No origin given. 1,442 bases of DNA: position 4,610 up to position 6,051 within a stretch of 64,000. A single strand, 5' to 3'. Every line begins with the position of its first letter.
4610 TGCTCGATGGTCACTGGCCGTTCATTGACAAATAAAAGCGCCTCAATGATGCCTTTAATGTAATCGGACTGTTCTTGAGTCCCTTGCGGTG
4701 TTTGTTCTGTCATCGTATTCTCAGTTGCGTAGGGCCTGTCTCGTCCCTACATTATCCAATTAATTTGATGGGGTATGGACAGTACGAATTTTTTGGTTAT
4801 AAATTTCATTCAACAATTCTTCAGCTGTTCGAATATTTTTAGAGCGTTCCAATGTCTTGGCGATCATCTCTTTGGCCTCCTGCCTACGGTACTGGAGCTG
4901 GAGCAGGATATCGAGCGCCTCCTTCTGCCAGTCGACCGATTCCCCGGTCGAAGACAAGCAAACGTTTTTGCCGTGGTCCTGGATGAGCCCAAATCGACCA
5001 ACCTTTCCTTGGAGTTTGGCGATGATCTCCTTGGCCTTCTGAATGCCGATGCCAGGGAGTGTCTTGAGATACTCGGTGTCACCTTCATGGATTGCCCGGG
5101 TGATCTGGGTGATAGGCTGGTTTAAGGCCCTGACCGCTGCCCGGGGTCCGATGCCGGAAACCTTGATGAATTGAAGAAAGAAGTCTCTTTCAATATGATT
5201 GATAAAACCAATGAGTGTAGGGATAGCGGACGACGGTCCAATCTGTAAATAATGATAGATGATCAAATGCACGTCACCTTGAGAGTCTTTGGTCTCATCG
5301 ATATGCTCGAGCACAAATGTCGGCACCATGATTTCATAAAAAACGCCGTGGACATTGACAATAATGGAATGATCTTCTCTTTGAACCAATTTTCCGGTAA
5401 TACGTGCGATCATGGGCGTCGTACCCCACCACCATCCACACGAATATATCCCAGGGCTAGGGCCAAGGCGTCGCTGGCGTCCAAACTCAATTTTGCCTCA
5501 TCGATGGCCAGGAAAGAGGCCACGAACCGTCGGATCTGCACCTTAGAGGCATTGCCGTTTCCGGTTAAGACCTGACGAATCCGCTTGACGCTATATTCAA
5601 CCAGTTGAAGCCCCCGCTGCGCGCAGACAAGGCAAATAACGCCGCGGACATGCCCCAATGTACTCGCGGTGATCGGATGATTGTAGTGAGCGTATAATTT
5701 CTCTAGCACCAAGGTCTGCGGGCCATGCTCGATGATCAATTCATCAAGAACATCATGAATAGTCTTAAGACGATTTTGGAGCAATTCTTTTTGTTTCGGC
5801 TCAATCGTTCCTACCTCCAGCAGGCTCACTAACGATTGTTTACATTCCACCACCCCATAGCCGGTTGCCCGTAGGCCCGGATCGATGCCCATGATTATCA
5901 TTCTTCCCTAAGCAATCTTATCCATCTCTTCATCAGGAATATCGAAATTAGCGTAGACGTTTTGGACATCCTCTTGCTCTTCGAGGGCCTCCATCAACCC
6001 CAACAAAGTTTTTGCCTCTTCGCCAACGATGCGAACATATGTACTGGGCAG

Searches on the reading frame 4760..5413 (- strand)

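Call 83: search_protein_families(library=pfam, proteins=[window:4760-5413:-], max_evalue=0.01)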
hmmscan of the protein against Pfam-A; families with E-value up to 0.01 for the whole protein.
window:4760-5413:- (217 aa): 2 families
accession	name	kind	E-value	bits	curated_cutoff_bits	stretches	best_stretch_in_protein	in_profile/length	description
PF14520.12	HHH_5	-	2e-11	44.7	27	1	79-135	1-56/57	Helix-hairpin-helix domain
PF01330.27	RuvA_N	-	3.7e-09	37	23.6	1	1-55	1-51/61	RuvA N terminal domain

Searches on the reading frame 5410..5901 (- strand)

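Call 83: search_protein_families(library=pfam, proteins=[window:5410-5901:-], max_evalue=0.01)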
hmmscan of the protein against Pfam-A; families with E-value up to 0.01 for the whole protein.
window:5410-5901:- (163 aa): 1 family
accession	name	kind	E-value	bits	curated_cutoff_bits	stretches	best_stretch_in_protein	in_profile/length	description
PF02075.23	RuvC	-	2.6e-36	125.2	22.2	1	3-150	1-146/148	Crossover junction endodeoxyribonuclease RuvC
